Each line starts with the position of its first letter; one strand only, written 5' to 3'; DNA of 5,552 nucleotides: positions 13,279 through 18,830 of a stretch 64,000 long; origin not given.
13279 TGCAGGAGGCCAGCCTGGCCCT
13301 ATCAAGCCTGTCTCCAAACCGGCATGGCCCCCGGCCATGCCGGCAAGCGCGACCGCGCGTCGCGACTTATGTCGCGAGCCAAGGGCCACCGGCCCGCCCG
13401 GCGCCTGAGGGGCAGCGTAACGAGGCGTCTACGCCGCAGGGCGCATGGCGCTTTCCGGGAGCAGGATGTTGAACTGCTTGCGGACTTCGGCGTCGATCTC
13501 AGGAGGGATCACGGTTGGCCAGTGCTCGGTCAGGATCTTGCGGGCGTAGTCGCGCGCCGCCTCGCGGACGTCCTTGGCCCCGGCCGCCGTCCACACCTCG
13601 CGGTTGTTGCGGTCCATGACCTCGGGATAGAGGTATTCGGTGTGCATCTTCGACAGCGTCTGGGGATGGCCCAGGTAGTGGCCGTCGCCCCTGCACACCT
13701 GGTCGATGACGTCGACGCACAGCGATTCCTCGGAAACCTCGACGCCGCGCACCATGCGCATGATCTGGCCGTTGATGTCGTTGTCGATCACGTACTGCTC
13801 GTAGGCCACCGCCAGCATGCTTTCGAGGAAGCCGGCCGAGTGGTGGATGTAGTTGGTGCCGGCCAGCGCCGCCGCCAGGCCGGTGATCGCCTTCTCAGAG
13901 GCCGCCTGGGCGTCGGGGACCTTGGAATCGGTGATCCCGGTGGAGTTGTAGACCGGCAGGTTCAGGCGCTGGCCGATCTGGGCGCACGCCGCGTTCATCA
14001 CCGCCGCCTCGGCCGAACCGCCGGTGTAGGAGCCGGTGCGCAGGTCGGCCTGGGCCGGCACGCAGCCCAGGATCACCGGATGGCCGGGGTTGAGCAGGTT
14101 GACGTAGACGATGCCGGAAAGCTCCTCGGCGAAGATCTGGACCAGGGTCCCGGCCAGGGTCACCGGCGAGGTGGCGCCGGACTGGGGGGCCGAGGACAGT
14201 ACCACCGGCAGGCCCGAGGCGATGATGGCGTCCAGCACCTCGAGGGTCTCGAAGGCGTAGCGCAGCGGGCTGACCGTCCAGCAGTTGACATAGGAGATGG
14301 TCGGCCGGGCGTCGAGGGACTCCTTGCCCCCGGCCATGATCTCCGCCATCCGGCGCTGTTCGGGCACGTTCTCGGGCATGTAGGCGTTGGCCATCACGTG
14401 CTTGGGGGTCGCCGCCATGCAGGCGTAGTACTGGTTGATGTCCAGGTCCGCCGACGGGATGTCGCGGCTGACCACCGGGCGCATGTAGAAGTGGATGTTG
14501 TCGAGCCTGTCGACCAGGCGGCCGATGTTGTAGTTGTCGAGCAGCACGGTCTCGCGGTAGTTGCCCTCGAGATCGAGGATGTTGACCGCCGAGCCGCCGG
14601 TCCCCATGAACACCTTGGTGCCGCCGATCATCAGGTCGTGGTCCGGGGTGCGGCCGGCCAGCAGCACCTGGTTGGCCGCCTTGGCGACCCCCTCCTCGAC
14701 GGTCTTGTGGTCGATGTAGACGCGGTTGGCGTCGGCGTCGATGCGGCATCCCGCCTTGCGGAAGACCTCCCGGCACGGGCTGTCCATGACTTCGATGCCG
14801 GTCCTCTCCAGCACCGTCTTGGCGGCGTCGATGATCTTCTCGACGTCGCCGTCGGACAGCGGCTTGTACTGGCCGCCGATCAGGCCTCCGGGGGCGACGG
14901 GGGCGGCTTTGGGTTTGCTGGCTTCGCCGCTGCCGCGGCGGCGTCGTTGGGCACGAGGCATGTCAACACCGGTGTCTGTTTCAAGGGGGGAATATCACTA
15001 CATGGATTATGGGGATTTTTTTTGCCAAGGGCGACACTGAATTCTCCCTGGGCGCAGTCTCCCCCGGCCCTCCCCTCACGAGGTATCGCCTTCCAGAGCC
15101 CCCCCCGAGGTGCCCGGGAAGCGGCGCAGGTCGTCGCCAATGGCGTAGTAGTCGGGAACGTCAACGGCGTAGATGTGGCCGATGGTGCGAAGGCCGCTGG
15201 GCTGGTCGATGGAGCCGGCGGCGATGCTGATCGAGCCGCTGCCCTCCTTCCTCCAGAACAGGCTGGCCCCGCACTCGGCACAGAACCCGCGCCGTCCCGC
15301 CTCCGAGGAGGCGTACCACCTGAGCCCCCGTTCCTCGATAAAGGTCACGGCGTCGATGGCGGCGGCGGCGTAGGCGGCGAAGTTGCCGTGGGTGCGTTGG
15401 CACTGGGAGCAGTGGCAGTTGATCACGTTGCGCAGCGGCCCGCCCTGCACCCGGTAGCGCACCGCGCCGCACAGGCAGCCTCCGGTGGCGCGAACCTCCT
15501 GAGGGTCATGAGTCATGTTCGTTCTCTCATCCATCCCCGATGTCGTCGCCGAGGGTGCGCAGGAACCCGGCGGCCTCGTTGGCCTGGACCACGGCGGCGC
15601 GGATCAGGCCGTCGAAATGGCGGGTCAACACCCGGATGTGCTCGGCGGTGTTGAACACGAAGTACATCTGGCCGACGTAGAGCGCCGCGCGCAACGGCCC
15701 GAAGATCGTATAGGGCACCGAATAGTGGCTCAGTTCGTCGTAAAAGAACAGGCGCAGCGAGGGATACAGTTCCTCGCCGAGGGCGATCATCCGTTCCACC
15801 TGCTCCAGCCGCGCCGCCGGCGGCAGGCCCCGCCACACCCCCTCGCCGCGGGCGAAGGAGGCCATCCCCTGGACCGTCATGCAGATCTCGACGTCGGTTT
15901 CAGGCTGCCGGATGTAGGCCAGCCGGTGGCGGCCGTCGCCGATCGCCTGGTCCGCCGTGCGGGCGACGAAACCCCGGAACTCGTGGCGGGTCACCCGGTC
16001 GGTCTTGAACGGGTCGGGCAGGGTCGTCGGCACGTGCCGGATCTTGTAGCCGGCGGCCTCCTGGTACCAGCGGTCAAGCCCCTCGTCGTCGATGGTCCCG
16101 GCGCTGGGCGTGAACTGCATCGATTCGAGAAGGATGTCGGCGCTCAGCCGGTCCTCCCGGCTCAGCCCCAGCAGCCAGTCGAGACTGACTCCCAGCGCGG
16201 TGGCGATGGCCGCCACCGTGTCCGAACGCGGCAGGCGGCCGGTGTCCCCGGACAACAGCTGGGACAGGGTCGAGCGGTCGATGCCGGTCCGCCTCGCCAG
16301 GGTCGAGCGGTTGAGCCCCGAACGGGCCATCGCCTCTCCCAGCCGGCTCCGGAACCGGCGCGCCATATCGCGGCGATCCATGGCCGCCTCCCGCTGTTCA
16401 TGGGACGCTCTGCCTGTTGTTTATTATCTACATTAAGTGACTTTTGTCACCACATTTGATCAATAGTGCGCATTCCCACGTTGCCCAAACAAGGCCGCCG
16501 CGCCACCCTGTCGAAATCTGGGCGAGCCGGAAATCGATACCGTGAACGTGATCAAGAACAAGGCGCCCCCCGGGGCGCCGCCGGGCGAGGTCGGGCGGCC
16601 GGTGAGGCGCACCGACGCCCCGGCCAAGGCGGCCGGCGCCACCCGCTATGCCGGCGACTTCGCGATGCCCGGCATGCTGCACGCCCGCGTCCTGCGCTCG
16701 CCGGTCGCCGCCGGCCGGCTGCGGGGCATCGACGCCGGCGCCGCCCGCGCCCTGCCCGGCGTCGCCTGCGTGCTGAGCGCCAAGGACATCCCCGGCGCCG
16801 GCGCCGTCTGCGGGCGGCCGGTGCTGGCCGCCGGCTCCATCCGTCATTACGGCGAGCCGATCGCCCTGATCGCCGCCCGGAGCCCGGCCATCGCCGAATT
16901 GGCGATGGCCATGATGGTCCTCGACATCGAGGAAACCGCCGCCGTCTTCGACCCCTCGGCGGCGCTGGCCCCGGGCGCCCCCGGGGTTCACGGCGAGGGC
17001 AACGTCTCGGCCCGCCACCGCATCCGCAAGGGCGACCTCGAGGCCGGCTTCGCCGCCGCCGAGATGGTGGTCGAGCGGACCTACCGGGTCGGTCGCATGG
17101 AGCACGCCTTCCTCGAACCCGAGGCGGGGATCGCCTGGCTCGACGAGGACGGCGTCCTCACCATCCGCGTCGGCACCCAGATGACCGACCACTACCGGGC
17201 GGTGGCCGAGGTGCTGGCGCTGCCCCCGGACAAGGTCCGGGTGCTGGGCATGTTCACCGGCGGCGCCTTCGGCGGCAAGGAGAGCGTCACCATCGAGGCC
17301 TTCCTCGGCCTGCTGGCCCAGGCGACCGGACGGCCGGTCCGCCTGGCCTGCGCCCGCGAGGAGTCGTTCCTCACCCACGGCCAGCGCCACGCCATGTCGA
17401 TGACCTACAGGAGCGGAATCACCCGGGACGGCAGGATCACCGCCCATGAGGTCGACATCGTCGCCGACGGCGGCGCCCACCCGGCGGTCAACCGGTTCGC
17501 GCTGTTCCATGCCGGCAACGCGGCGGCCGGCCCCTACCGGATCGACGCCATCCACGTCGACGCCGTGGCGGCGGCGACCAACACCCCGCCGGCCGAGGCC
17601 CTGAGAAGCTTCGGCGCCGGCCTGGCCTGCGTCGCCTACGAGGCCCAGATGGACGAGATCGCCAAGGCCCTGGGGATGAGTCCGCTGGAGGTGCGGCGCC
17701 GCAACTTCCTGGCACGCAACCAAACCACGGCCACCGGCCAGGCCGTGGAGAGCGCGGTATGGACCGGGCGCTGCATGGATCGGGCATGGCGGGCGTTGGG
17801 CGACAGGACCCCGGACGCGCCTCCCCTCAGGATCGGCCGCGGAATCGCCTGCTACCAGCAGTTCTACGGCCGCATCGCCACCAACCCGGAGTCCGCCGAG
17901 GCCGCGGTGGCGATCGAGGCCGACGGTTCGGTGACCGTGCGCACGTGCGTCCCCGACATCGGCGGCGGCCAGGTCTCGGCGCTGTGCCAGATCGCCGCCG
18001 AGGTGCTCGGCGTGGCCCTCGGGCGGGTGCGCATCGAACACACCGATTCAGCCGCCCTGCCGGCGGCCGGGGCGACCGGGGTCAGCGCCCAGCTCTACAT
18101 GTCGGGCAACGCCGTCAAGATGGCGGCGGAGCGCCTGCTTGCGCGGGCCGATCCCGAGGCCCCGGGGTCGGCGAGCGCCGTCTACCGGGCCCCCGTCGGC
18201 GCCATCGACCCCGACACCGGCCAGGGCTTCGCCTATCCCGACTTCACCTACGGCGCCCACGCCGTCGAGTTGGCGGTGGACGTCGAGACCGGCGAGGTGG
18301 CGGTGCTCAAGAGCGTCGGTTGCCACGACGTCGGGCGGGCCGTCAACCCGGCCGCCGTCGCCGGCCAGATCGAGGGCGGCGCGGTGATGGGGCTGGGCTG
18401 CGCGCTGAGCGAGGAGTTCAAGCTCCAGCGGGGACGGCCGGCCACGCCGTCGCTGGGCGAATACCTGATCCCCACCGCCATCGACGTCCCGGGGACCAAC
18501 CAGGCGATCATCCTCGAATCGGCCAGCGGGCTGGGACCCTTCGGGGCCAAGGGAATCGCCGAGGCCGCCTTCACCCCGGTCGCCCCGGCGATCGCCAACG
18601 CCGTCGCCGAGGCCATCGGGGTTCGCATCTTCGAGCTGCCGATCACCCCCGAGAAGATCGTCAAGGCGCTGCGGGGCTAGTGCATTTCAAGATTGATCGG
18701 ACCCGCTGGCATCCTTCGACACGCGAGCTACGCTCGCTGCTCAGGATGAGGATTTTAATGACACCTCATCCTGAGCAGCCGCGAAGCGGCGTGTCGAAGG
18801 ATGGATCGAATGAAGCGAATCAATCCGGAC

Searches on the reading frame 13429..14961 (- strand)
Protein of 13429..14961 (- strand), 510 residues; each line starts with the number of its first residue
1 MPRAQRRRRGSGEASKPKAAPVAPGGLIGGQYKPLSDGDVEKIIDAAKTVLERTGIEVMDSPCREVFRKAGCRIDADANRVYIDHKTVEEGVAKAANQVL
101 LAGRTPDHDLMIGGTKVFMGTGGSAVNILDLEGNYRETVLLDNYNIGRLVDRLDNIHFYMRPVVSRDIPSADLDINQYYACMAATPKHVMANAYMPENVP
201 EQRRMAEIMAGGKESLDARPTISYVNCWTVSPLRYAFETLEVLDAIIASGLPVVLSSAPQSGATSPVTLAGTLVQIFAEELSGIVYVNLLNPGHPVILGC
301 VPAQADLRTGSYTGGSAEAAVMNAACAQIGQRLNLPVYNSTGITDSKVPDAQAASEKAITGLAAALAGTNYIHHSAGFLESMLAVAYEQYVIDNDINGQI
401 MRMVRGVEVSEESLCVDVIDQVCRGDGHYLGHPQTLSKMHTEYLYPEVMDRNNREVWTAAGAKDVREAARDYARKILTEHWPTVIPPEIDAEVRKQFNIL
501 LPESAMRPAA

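Call 93: search_protein_families(library=pfam, proteins=[window:13429-14961:-], max_evalue=0.001)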
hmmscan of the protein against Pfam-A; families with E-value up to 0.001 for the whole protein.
window:13429-14961:- (510 aa): 1 family
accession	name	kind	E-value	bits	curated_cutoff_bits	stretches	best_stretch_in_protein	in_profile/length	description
PF06253.16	MTTB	-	9.3e-123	410.3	25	1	29-494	28-489/500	Trimethylamine methyltransferase (MTTB)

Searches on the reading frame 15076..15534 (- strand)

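Call 93: search_protein_families(library=pfam, proteins=[window:15076-15534:-], max_evalue=0.001)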
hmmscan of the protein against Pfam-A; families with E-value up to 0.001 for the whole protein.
window:15076-15534:- (152 aa): 1 family
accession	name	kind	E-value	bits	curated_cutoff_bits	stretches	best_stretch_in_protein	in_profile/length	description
PF04828.22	GFA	-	3.9e-21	75.7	24.3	1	16-123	2-113/115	Glutathione-dependent formaldehyde-activating enzyme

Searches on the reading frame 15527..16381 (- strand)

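Call 93: search_protein_families(library=pfam, proteins=[window:15527-16381:-], max_evalue=0.001)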
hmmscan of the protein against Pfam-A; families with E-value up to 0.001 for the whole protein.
window:15527-16381:- (284 aa): 5 families
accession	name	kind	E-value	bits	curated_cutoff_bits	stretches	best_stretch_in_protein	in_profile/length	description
PF01381.28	HTH_3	-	1.2e-10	41.7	23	1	16-70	3-55/55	Helix-turn-helix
PF13560.12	HTH_31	-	8e-09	36.1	27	1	10-67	2-58/64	Helix-turn-helix domain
PF13443.12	HTH_26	-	3.2e-08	34.1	22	1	13-68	1-55/63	Cro/C1-type HTH DNA-binding domain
PF12844.13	HTH_19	-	1.6e-06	28.3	30.2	1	22-71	12-59/64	Helix-turn-helix domain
PF07022.19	Phage_CI_repr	-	3.6e-05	24.5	22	1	24-72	14-59/65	Bacteriophage CI repressor helix-turn-helix domain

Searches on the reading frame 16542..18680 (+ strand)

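Call 94: search_protein_families(library=pfam, proteins=[window:16542-18680:+], max_evalue=0.001)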
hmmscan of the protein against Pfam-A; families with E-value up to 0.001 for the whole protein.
window:16542-18680:+ (712 aa): 3 families
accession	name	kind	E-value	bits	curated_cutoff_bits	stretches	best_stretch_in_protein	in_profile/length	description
PF02738.23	MoCoBD_1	-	1e-71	241.3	27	1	153-389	7-244/244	Molybdopterin cofactor-binding domain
PF20256.3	MoCoBD_2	-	5e-59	200.6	27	2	542-650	177-283/283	Molybdopterin cofactor-binding domain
PF01315.27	Ald_Xan_dh_C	-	2.9e-20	73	31.3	1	32-131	2-108/110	Aldehyde oxidase and xanthine dehydrogenase, a/b hammerhead domain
